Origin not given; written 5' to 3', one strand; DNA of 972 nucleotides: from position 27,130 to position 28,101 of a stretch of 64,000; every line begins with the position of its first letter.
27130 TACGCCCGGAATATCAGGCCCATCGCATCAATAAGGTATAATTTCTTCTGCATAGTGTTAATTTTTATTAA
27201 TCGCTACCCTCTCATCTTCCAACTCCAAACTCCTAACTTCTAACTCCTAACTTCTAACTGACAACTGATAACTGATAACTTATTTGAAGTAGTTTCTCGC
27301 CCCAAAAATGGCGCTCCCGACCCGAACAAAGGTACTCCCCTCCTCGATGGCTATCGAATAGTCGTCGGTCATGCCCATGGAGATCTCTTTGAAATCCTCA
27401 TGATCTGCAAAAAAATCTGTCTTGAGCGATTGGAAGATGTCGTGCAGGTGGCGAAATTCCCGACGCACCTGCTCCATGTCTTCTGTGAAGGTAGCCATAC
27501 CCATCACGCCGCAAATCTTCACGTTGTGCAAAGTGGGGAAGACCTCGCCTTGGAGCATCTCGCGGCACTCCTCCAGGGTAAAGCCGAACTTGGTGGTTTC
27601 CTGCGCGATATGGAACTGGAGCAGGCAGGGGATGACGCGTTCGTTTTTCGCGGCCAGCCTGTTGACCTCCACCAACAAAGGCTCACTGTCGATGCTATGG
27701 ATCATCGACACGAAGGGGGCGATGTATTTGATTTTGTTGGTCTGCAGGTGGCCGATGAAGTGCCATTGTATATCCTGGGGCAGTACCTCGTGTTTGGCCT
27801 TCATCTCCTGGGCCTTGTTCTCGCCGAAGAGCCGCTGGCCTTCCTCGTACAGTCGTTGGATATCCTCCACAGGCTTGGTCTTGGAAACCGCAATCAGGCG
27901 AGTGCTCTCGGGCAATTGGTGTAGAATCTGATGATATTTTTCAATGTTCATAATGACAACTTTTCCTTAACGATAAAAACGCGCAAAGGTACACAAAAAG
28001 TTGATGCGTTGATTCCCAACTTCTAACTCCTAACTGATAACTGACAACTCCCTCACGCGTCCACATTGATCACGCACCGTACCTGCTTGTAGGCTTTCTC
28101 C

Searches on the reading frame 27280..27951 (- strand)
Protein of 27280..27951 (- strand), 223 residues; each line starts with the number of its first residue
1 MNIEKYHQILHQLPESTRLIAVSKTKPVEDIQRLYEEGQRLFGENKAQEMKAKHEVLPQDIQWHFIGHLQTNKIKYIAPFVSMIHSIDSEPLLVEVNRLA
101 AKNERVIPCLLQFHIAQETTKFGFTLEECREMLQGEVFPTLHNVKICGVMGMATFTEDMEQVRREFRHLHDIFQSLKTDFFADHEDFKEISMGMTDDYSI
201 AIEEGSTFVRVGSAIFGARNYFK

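Call 14: find_encoding_contigs(protein=window:27280-27951:-, flank=10000, max_places=10)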
Protein window:27280-27951:- (223 aa): 7 contigs read that carry it; 1 place shown.
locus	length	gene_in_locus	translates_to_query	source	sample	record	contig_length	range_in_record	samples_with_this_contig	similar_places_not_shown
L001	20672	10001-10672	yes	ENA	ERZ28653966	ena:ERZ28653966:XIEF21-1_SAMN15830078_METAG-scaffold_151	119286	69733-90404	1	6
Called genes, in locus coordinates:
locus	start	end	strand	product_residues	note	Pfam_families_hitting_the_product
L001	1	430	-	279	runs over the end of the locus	PF01261:AP_endonuc_2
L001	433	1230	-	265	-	PF13505:OMP_b-brl (faint), PF13568:OMP_b-brl_2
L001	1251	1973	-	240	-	PF20260:PUA_4, PF04452:Methyltrans_RNA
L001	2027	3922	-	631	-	PF00005:ABC_tran, PF02463:SMC_N (faint), PF00006:ATP-synt_ab (faint), PF13304:AAA_21 (faint), PF13401:AAA_22 (faint), PF12848:ABC_tran_Xtn, PF00005:ABC_tran, PF16326:ABC_tran_CTD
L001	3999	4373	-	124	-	PF01042:Ribonuc_L-PSP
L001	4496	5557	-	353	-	PF04397:LytTR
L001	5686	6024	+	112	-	PF18962:Por_Secre_tail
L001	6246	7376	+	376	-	PF13458:Peripla_BP_6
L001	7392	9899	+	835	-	PF17764:PriA_3primeBD, PF00270:DEAD, PF04851:ResIII, PF22590:Cas3-like_C_2 (faint), PF18319:Zn_ribbon_PriA, PF00271:Helicase_C, PF18074:PriA_C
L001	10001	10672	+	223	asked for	PF01168:Ala_racemase_N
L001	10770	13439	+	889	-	PF02739:5_3_exonuc_N, PF01367:5_3_exonuc, PF01612:DNA_pol_A_exo1 (weak), PF00476:DNA_pol_A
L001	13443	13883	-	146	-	PF00436:SSB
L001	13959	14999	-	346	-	PF25594:GldB_lipo, PF10026:DUF2268 (weak)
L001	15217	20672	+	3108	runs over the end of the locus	PF16656:Pur_ac_phosph_N (faint), PF13287:Fn3_assoc, PF13290:CHB_HEX_C_1, PF00041:fn3 (weak), PF21605:CRLF2-like_D2 (faint), PF00041:fn3 (weak), PF00041:fn3, PF00041:fn3 (weak), +3 more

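Call 32: find_related_loci(query=window:27283-27951:-, collection=metagenome_contigs, flank=4000)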
Query window:27283-27951:- (223 aa) in metagenome_contigs; peptide patterns used: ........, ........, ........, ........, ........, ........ (x = any residue, [..] = any of these).
600 stretches matched a pattern (row limit reached: there are more); 568 encode a relative of the query (tblastn E <= 1e-3); the best 80 are kept; 80 distinct loci.
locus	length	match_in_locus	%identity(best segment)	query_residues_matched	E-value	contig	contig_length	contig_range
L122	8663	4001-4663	76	1-221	7e-116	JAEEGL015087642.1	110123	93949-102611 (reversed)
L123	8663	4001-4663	78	1-221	7e-116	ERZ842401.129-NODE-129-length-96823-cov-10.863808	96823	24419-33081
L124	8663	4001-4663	75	1-221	1e-114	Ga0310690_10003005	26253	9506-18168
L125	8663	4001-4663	76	1-221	1e-114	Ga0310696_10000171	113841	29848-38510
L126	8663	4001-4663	74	1-221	7e-113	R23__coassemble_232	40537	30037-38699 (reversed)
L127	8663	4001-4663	73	1-221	6e-112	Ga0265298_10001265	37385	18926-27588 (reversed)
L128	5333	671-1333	73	1-221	3e-108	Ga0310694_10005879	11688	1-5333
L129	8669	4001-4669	70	1-223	7e-105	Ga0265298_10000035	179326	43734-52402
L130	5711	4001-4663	70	1-221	3e-104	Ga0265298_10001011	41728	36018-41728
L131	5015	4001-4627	69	13-221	2e-101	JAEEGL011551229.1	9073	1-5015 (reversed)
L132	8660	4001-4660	67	4-223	3e-100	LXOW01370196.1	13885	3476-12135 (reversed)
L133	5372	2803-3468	67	1-222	9e-100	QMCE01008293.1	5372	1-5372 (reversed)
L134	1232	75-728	66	4-221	6e-108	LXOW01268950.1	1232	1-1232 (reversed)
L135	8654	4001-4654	67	4-221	4e-99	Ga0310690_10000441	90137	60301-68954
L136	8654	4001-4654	66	4-221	2e-99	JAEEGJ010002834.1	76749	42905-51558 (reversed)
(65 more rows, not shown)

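Call 35: find_homologous_proteins(query=window:27283-27951:-, max_evalue=1e-60)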
Query window:27283-27951:- (223 aa): 7617 proteins with E <= 1e-60 among 8000 candidates; the best 120 are listed.
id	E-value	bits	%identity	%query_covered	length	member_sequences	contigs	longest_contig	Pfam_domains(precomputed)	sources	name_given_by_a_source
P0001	2.2e-135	467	93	99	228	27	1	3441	PF01168.27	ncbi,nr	ncbi:MAG: YggS family pyridoxal phosphate-dependent enzyme [Bacteroidales bacterium]|nr:YggS family 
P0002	3.8e-133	460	91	99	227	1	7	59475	PF01168.27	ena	-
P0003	3.9e-133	460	91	99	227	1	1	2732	PF01168.27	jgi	jgi:hypothetical protein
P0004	1.6e-126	438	88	100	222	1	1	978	PF01168.27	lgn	-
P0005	5.1e-126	437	87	100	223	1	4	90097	PF01168.27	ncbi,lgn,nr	ncbi:MAG: YggS family pyridoxal phosphate-dependent enzyme [Bacteroidales bacterium]|nr:YggS family 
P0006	4.1e-125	434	87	100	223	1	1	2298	PF01168.27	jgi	-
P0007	4.1e-125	434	88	100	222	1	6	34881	PF01168.27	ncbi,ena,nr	ncbi:MAG: YggS family pyridoxal phosphate-dependent enzyme [Bacteroidales bacterium]|nr:YggS family 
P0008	3.3e-121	421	84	99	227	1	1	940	PF01168.27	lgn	-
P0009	3.8e-121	421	83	99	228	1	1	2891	PF01168.27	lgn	-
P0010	1.9e-116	405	83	96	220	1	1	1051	PF01168.27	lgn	-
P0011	1.0e-113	396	77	100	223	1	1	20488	PF01168.27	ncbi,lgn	-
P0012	2.4e-113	395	79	99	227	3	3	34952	PF01168.27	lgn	-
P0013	1.9e-112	392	78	99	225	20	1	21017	PF01168.27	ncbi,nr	ncbi:MAG: YggS family pyridoxal phosphate-dependent enzyme [Bacteroidales bacterium]|nr:YggS family 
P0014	5.1e-111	388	77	99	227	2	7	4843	PF01168.27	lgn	-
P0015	6.6e-111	387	76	99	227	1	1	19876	PF01168.27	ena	-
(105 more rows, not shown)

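Call 36: find_encoding_contigs(protein=P0002, flank=8000, max_places=4)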
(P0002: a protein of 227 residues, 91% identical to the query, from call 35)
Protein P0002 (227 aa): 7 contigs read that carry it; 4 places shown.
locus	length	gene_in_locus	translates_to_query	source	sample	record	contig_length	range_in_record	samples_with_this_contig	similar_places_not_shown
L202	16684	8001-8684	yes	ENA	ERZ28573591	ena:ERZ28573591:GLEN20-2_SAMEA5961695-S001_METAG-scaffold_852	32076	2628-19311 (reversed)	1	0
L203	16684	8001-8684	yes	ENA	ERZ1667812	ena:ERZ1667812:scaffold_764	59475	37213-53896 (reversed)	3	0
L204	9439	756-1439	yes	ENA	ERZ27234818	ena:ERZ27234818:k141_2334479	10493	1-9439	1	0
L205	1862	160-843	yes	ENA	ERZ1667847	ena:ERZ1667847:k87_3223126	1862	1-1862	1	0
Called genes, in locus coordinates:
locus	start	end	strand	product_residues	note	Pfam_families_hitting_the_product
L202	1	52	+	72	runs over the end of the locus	-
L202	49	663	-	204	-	PF01227:GTP_cyclohydroI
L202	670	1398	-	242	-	PF00753:Lactamase_B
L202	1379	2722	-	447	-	-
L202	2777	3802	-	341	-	PF19580:Exo_endo_phos_3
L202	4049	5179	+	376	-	PF13458:Peripla_BP_6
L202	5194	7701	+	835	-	PF17764:PriA_3primeBD, PF00270:DEAD, PF04851:ResIII, PF22590:Cas3-like_C_2 (faint), PF18319:Zn_ribbon_PriA, PF00271:Helicase_C, PF18074:PriA_C (weak)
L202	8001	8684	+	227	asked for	PF01168:Ala_racemase_N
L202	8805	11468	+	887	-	PF02739:5_3_exonuc_N, PF01367:5_3_exonuc, PF00476:DNA_pol_A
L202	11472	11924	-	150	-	PF00436:SSB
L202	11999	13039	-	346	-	PF25594:GldB_lipo, PF10026:DUF2268 (weak)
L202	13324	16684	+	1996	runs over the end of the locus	?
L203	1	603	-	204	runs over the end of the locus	PF01227:GTP_cyclohydroI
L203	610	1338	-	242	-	PF00753:Lactamase_B, PF19583:ODP (weak)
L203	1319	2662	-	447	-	-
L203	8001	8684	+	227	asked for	PF01168:Ala_racemase_N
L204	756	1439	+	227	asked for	PF01168:Ala_racemase_N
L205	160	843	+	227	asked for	PF01168:Ala_racemase_N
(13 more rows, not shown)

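Call 37: find_encoding_contigs(protein=P0005, flank=8000, max_places=4)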
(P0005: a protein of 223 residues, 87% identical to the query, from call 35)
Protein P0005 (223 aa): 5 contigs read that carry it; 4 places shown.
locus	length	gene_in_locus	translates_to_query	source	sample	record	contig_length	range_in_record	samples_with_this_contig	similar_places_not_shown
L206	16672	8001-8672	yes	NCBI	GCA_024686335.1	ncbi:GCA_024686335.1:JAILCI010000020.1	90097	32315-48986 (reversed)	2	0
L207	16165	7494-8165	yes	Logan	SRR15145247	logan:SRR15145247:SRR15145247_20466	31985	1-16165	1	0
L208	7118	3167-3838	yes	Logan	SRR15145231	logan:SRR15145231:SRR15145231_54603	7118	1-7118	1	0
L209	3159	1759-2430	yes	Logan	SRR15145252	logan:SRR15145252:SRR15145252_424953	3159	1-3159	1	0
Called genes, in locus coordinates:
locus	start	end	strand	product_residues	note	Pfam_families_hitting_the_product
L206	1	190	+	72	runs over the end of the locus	-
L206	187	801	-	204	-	PF01227:GTP_cyclohydroI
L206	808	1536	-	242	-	PF00753:Lactamase_B, PF19583:ODP (weak)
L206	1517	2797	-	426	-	-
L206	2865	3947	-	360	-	PF19580:Exo_endo_phos_3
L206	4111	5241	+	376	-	PF13458:Peripla_BP_6 (weak)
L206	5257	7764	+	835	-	PF17764:PriA_3primeBD, PF00270:DEAD, PF04851:ResIII, PF22590:Cas3-like_C_2 (faint), PF18319:Zn_ribbon_PriA, PF00271:Helicase_C, PF18074:PriA_C (weak)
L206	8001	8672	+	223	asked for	PF01168:Ala_racemase_N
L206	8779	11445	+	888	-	PF02739:5_3_exonuc_N, PF01367:5_3_exonuc, PF22619:DNA_polI_exo1 (weak), PF00476:DNA_pol_A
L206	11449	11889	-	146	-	PF00436:SSB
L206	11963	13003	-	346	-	PF25594:GldB_lipo, PF10026:DUF2268 (weak)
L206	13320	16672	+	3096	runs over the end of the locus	PF13290:CHB_HEX_C_1, PF13287:Fn3_assoc, PF00041:fn3, PF16656:Pur_ac_phosph_N (faint), PF21605:CRLF2-like_D2 (faint), PF25059:FN3_DSCAM-DSCAML_C (faint), PF00041:fn3 (weak), PF00041:fn3, +3 more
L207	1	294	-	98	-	?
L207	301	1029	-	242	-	PF00753:Lactamase_B, PF19583:ODP (weak)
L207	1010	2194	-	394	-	-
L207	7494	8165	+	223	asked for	PF01168:Ala_racemase_N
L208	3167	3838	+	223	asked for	PF01168:Ala_racemase_N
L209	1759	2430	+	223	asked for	PF01168:Ala_racemase_N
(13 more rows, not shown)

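Call 38: find_encoding_contigs(protein=P0007, flank=8000, max_places=4)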
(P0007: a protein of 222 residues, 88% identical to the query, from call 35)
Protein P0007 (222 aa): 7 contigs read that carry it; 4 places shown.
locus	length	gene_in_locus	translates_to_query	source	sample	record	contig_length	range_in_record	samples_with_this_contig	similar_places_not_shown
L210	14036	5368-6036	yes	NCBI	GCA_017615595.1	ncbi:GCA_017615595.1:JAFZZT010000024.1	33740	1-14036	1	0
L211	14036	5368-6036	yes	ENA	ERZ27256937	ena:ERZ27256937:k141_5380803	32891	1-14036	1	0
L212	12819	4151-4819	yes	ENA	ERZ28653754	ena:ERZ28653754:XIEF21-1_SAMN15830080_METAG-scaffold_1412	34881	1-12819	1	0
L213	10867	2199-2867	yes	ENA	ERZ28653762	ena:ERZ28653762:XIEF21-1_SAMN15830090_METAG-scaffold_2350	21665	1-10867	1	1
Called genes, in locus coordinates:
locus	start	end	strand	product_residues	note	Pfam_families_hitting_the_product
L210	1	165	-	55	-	PF04542:Sigma70_r2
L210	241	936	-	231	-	PF09603:Fib_succ_major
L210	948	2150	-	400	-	-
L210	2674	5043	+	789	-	PF17678:Glyco_hydro_92N, PF07971:Glyco_hydro_92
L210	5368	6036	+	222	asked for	PF01168:Ala_racemase_N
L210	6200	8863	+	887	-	PF02739:5_3_exonuc_N, PF01367:5_3_exonuc, PF01612:DNA_pol_A_exo1 (weak), PF00476:DNA_pol_A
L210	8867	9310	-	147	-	PF00436:SSB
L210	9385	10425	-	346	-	PF25594:GldB_lipo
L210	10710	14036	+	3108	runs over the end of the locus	PF13287:Fn3_assoc, PF13290:CHB_HEX_C_1, PF25059:FN3_DSCAM-DSCAML_C (faint), PF00041:fn3 (weak), PF21605:CRLF2-like_D2 (faint), PF28033:Fn3_ROS1 (faint), PF00041:fn3, PF00041:fn3, +1 more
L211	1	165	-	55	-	PF04542:Sigma70_r2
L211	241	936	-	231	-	PF09603:Fib_succ_major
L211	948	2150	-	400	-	-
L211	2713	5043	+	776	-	PF17678:Glyco_hydro_92N, PF07971:Glyco_hydro_92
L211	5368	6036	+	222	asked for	PF01168:Ala_racemase_N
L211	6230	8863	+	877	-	PF02739:5_3_exonuc_N, PF01367:5_3_exonuc, PF01612:DNA_pol_A_exo1 (weak), PF00476:DNA_pol_A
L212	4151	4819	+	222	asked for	PF01168:Ala_racemase_N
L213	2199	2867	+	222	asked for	PF01168:Ala_racemase_N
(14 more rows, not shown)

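Call 39: find_encoding_contigs(protein=P0001, flank=8000, max_places=4)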
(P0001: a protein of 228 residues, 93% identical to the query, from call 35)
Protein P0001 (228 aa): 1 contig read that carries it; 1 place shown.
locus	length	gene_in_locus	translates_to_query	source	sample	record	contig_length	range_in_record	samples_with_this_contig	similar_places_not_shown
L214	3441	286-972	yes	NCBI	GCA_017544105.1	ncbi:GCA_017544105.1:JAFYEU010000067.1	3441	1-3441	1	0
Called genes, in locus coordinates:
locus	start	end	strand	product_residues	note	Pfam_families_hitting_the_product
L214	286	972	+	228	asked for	PF01168:Ala_racemase_N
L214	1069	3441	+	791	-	PF02739:5_3_exonuc_N, PF01367:5_3_exonuc, PF01612:DNA_pol_A_exo1, PF22619:DNA_polI_exo1 (faint), PF00476:DNA_pol_A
